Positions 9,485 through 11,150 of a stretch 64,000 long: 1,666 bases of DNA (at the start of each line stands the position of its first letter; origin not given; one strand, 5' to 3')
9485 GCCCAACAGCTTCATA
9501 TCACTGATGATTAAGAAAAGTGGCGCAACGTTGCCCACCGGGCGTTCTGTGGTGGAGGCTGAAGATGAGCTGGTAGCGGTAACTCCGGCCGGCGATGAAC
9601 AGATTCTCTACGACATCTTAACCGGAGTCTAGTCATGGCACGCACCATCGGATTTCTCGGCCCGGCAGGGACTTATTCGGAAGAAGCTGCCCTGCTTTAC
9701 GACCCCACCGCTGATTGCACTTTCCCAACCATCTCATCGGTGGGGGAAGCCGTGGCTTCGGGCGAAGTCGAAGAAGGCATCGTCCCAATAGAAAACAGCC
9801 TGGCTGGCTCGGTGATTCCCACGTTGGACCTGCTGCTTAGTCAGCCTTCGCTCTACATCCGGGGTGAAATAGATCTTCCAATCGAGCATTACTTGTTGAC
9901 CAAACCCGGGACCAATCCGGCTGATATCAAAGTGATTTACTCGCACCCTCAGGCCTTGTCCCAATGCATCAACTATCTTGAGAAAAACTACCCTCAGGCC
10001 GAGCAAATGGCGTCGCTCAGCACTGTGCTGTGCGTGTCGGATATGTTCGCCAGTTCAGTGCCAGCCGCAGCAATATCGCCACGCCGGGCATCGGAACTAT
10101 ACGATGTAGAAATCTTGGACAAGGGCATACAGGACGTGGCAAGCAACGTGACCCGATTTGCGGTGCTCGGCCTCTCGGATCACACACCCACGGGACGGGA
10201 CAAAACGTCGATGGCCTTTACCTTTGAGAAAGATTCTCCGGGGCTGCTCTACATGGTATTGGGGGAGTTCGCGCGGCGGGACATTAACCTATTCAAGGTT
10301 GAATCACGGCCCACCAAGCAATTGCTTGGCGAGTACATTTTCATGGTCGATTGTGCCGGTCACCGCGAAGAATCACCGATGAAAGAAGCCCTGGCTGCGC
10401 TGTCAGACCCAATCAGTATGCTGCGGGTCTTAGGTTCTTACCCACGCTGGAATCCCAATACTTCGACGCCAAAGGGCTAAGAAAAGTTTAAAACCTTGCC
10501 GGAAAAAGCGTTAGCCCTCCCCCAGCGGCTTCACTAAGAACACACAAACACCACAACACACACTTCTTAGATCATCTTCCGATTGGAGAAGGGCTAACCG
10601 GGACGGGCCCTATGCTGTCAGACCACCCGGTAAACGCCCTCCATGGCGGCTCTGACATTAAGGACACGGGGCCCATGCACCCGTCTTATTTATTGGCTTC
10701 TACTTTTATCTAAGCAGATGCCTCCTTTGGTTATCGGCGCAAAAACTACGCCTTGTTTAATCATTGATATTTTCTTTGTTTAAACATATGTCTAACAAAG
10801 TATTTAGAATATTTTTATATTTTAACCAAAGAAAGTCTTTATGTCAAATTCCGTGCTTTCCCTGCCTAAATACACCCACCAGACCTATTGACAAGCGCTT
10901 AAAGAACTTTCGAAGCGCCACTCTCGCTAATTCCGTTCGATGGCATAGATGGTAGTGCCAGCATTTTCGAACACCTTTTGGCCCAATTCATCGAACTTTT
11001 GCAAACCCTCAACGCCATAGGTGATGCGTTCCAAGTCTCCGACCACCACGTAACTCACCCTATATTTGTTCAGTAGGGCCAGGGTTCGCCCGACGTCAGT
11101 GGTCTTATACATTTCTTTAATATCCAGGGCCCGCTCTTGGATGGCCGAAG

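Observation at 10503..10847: Orphan strong promoter pointing into a structured ~310-nt RNA with a G/U-only loop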

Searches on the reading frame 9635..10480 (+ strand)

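Call 62: search_protein_families(library=pfam, proteins=[window:9635-10480:+], max_evalue=0.01)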
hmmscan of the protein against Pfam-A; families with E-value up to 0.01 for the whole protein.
window:9635-10480:+ (281 aa): 2 families
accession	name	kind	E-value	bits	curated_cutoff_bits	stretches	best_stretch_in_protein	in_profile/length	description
PF00800.23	PDT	-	3.1e-54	184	25.2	1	5-179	1-177/181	Prephenate dehydratase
PF01842.31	ACT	-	2.4e-07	30.8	27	1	199-256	8-64/66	ACT domain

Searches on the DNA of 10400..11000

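Call 4: search_rna_families(source=window, start=10400, end=11000, threshold=evalue, max_evalue=10, show_alignments=3)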
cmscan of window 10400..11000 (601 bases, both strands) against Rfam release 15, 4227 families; matches with E-value up to 10: 0.
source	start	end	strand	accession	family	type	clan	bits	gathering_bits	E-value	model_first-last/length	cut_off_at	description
